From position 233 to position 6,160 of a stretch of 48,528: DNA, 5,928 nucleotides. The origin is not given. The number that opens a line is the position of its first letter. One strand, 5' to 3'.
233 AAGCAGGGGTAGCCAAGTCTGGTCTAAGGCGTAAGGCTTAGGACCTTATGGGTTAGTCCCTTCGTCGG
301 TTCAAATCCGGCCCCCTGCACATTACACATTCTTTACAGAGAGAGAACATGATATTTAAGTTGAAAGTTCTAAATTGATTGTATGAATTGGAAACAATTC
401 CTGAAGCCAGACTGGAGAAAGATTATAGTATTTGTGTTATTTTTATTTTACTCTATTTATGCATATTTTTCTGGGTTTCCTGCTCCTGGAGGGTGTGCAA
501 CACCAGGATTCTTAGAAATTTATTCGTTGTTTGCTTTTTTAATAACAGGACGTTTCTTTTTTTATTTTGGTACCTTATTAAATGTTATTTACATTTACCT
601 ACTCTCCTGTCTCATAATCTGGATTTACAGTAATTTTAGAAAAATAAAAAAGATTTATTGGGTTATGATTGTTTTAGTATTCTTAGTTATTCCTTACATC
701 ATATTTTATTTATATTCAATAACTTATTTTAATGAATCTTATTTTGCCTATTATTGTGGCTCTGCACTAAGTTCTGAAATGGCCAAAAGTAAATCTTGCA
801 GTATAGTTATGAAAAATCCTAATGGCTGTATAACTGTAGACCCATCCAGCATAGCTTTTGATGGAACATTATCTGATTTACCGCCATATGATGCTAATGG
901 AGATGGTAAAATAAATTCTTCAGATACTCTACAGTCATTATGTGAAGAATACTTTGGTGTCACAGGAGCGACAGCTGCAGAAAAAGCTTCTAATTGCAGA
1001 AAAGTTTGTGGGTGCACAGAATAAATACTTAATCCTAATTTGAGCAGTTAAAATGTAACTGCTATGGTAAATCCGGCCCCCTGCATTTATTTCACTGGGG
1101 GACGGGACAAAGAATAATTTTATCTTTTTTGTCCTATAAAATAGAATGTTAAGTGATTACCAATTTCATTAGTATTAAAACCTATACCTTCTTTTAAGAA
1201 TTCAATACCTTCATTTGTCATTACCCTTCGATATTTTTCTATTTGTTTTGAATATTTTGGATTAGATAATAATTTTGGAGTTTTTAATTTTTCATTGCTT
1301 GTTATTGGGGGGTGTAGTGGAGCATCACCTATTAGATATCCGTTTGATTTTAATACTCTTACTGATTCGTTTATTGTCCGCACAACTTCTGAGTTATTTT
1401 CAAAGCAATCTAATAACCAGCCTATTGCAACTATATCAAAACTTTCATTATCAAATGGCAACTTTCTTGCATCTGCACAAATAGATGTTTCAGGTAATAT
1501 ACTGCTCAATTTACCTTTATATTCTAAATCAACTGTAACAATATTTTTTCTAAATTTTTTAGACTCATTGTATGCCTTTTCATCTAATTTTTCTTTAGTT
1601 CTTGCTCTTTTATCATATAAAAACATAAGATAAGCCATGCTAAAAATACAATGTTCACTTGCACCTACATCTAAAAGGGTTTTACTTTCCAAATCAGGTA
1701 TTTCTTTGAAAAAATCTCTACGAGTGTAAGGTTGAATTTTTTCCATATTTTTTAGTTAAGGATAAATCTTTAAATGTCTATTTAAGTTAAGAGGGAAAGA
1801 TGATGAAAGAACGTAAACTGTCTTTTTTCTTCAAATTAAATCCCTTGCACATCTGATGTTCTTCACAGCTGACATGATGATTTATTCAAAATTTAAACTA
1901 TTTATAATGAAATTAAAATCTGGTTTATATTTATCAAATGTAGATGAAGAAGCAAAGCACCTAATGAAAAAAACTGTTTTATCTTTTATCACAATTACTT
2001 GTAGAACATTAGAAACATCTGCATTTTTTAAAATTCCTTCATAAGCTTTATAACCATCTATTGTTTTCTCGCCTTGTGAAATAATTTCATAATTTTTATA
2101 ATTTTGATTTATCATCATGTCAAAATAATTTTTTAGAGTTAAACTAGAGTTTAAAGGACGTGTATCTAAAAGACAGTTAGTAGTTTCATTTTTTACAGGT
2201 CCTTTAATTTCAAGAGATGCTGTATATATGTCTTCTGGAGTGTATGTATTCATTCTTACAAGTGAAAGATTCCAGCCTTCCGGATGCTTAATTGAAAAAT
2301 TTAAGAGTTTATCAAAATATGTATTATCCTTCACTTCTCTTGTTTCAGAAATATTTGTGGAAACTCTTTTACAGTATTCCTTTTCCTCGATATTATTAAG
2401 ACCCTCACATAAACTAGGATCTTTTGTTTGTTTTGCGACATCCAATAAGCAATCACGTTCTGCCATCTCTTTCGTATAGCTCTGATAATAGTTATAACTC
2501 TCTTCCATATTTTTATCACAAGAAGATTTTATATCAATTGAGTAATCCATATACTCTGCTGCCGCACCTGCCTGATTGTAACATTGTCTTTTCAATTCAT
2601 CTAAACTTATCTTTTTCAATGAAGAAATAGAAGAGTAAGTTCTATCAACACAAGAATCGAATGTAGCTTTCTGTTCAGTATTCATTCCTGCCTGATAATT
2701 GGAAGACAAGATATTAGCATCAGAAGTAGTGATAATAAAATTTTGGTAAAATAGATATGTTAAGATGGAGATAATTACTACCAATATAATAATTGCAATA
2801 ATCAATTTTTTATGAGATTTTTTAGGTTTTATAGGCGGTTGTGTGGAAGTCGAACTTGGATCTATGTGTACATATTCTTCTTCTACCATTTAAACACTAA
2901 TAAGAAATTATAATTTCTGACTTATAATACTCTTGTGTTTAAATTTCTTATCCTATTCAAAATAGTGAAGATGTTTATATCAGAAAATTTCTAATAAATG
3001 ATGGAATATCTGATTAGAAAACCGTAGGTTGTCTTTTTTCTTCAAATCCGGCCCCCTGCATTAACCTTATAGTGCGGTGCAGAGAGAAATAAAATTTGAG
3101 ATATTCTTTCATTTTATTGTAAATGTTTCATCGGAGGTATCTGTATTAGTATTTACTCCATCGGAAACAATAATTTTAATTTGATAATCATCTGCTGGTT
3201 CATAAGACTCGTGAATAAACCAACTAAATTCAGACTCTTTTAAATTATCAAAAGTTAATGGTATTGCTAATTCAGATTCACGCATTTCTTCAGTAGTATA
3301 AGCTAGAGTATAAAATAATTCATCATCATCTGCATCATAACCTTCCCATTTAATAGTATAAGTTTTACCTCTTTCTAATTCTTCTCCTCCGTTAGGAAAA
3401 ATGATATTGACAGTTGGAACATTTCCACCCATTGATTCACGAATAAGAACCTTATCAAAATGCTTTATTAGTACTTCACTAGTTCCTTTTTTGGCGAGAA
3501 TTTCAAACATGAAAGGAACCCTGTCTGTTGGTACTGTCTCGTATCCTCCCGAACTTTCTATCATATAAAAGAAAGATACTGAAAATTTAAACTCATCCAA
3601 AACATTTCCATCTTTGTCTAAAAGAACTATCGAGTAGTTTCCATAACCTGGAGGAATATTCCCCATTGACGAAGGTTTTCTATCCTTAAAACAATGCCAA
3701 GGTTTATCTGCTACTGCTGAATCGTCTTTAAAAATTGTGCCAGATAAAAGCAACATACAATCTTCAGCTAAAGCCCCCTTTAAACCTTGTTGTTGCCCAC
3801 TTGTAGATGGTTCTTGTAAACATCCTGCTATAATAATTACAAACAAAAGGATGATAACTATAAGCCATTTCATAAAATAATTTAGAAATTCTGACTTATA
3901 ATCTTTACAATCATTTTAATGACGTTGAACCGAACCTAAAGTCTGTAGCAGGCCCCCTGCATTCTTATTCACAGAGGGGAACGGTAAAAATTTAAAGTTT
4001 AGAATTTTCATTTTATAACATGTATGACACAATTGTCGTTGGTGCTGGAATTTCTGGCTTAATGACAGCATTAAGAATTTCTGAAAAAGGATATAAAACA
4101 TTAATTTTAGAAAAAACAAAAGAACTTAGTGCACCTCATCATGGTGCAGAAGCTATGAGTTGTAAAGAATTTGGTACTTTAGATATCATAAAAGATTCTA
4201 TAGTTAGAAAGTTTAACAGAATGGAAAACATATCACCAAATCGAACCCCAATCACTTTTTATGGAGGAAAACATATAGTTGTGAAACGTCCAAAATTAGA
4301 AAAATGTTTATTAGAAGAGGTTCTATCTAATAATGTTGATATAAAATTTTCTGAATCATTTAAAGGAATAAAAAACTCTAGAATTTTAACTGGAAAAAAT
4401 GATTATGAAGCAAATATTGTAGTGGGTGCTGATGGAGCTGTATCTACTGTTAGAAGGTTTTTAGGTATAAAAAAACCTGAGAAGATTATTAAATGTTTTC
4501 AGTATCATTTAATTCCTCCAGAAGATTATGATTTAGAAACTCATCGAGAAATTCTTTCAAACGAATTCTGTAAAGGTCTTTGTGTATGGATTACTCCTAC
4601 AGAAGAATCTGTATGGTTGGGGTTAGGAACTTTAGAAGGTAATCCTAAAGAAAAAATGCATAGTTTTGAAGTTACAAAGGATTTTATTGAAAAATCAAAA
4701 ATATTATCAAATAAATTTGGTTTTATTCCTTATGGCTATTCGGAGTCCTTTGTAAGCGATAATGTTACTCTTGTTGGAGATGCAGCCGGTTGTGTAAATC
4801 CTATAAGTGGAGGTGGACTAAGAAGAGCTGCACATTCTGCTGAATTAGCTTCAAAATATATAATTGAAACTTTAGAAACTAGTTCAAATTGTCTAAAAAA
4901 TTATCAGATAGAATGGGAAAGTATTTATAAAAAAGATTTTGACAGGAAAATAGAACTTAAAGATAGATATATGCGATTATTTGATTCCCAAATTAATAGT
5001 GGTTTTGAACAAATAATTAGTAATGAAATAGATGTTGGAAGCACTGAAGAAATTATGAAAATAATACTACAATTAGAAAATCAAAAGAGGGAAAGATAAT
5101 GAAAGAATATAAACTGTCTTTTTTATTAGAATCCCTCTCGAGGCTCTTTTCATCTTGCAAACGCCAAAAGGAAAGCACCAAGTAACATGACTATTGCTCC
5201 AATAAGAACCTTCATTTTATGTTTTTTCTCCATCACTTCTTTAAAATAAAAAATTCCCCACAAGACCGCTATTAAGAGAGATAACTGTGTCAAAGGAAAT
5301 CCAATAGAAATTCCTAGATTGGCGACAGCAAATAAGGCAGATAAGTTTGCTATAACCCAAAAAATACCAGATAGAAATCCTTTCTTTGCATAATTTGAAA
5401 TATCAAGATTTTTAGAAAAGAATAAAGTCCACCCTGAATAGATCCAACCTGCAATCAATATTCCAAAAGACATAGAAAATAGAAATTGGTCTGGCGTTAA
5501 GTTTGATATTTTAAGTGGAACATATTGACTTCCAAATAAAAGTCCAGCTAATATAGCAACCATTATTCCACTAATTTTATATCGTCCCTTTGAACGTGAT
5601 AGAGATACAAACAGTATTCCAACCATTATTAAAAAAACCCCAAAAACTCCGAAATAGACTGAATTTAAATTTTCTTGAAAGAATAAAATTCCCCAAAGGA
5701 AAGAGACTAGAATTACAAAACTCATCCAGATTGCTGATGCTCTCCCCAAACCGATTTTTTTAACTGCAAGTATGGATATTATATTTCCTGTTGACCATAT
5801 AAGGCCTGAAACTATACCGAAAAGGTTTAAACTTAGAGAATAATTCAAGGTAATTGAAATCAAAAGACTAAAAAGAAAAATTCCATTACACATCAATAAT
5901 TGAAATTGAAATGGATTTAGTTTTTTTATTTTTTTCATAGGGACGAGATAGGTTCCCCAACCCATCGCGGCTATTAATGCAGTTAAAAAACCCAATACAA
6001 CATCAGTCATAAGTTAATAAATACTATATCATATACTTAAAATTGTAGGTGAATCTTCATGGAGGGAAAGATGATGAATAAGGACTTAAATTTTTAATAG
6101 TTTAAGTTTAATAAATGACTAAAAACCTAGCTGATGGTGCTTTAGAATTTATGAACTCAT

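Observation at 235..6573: tRNA-Leu-anchored array of single-gene cassettes separated by copies of the tRNA 3' end, with no integrase in view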

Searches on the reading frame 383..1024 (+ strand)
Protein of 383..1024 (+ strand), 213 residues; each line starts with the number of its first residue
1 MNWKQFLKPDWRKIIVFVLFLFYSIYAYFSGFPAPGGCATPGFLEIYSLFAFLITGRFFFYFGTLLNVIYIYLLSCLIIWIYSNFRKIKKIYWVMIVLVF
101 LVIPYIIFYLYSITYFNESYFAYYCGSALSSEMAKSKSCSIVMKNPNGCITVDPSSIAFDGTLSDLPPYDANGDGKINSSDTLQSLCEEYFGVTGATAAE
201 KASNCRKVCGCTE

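Call 9: search_protein_families(library=pfam, proteins=[window:383-1024:+], max_evalue=0.01)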
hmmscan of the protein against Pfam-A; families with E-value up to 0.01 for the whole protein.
window:383-1024:+ (213 aa): 0 families

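Call 13: find_encoding_contigs(protein=window:383-1024:+, flank=10000, max_places=10)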
Protein window:383-1024:+ (213 aa): no gene with exactly this product is on record in the collection.

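Call 51: search_protein_families(library=phrogs, proteins=[window:383-1024:+], max_evalue=0.01)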
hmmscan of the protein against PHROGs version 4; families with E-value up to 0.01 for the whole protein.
window:383-1024:+ (213 aa): 0 families

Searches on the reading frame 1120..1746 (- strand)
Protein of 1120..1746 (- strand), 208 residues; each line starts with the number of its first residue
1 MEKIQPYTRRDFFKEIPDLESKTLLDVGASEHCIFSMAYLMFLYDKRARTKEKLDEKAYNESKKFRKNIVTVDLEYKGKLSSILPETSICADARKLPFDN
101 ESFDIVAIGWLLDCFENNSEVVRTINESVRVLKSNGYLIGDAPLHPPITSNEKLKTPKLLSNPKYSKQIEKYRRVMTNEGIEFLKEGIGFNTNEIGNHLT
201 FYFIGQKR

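Call 9: search_protein_families(library=pfam, proteins=[window:1120-1746:-], max_evalue=0.01)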
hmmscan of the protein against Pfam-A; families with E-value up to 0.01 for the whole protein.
window:1120-1746:- (208 aa): 4 families
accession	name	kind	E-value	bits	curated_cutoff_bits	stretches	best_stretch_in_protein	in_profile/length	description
PF08241.18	Methyltransf_11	-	1.2e-09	39.1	21.2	1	84-139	38-94/95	Methyltransferase domain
PF01209.24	Ubie_methyltran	-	3.5e-05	23.7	20.1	1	89-138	103-149/233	ubiE/COQ5 methyltransferase family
PF13649.12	Methyltransf_25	-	4.8e-05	24.4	27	1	88-136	50-97/97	Methyltransferase domain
PF13847.12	Methyltransf_31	-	0.0041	17.2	27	0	91-153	61-127/145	Methyltransferase domain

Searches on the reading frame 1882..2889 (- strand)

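Call 9: search_protein_families(library=pfam, proteins=[window:1882-2889:-], max_evalue=0.01)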
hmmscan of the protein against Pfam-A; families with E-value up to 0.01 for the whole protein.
window:1882-2889:- (335 aa): 2 families
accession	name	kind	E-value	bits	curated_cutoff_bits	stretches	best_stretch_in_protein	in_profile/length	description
PF18933.6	PsbP_2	-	1.1e-06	29.2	27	1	177-333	33-183/184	PsbP-like protein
PF01789.22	PsbP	-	0.0017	18.9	23.5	1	190-333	5-154/155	PsbP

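Call 51: search_protein_families(library=phrogs, proteins=[window:1882-2889:-], max_evalue=0.01)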
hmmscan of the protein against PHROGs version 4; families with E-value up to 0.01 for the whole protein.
window:1882-2889:- (335 aa): 0 families

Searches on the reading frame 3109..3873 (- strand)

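Call 9: search_protein_families(library=pfam, proteins=[window:3109-3873:-], max_evalue=0.01)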
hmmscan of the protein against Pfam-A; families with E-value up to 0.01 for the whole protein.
window:3109-3873:- (254 aa): 1 family
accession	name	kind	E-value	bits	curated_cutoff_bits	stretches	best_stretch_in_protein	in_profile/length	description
PF10342.15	Kre9_KNH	-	1.2e-06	29.6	24.6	1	160-253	2-94/94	Kre9/KNH-like N-terminal Ig-like domain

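Call 51: search_protein_families(library=phrogs, proteins=[window:3109-3873:-], max_evalue=0.01)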
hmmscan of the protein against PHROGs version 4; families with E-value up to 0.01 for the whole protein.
window:3109-3873:- (254 aa): 0 families

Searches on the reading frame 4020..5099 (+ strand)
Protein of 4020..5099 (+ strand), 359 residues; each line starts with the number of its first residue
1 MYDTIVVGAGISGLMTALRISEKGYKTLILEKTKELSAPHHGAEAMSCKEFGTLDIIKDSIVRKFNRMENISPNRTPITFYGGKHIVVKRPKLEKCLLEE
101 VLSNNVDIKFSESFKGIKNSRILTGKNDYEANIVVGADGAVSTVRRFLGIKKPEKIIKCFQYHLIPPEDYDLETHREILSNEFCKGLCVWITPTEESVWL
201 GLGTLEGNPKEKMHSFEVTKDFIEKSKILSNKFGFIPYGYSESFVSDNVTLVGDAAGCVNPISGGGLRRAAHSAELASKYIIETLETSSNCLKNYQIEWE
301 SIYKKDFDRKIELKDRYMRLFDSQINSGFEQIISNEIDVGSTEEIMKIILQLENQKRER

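Call 9: search_protein_families(library=pfam, proteins=[window:4020-5099:+], max_evalue=0.01)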
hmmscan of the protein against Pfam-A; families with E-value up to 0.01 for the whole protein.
window:4020-5099:+ (359 aa): 11 families
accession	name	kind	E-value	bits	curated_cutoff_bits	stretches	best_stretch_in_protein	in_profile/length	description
PF01494.25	FAD_binding_3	-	6e-14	52.5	22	1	2-153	2-172/349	FAD binding domain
PF01266.30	DAO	-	2.8e-09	37.4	27.9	1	3-37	1-35/353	FAD dependent oxidoreductase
PF05834.18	Lycopene_cycl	-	7.8e-09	35.5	23.4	1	3-144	1-145/380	Lycopene cyclase protein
PF03486.20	HI0933_like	-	2.1e-06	27.8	50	1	3-36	2-35/244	HI0933-like protein Rossmann domain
PF00890.30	FAD_binding_2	-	2.4e-06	27.4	20.4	1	3-37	1-35/414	FAD binding domain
PF13450.12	NAD_binding_8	-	1e-05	26.2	21.9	1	6-36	1-31/68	NAD(P)-binding Rossmann-like domain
PF07992.20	Pyr_redox_2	-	0.00016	21.6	26.1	0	2-35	1-34/291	Pyridine nucleotide-disulphide oxidoreductase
PF13738.12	Pyr_redox_3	-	0.00086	19.1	30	1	5-154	1-147/305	Pyridine nucleotide-disulphide oxidoreductase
PF01946.23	Thi4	-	0.0024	17.6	26.2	1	3-33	19-50/235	Thi4 family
PF12831.13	FAD_oxidored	-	0.0029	17.4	27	1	3-36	1-34/416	FAD dependent oxidoreductase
PF01134.28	GIDA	-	0.009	15.5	22.1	0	3-34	1-33/391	Glucose inhibited division protein A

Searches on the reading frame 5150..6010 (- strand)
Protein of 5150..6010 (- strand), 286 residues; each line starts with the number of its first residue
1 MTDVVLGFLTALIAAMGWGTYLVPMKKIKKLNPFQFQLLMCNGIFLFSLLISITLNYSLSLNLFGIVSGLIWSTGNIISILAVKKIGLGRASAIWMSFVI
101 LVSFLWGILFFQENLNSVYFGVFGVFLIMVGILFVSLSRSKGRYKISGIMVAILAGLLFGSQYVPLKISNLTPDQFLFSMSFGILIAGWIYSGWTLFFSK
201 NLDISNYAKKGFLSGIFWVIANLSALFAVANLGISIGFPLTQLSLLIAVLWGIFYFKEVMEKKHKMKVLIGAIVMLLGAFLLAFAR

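Call 9: search_protein_families(library=pfam, proteins=[window:5150-6010:-], max_evalue=0.01)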
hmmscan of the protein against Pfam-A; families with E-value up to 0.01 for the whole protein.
window:5150-6010:- (286 aa): 4 families
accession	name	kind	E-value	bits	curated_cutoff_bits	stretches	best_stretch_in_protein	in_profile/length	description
PF06800.18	Sugar_transport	-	1.3e-27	97.4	26.3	1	9-284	1-279/280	Sugar transport protein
PF07857.17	TMEM144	-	6.5e-24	85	26.2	2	5-135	1-135/332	Transmembrane family, TMEM144 of transporters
PF00892.27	EamA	-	1.2e-10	42.2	28.2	2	6-136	2-134/135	EamA-like transporter family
PF10823.13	DUF2568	-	7e-05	23.5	24.2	0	2-36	27-61/92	Protein of unknown function (DUF2568)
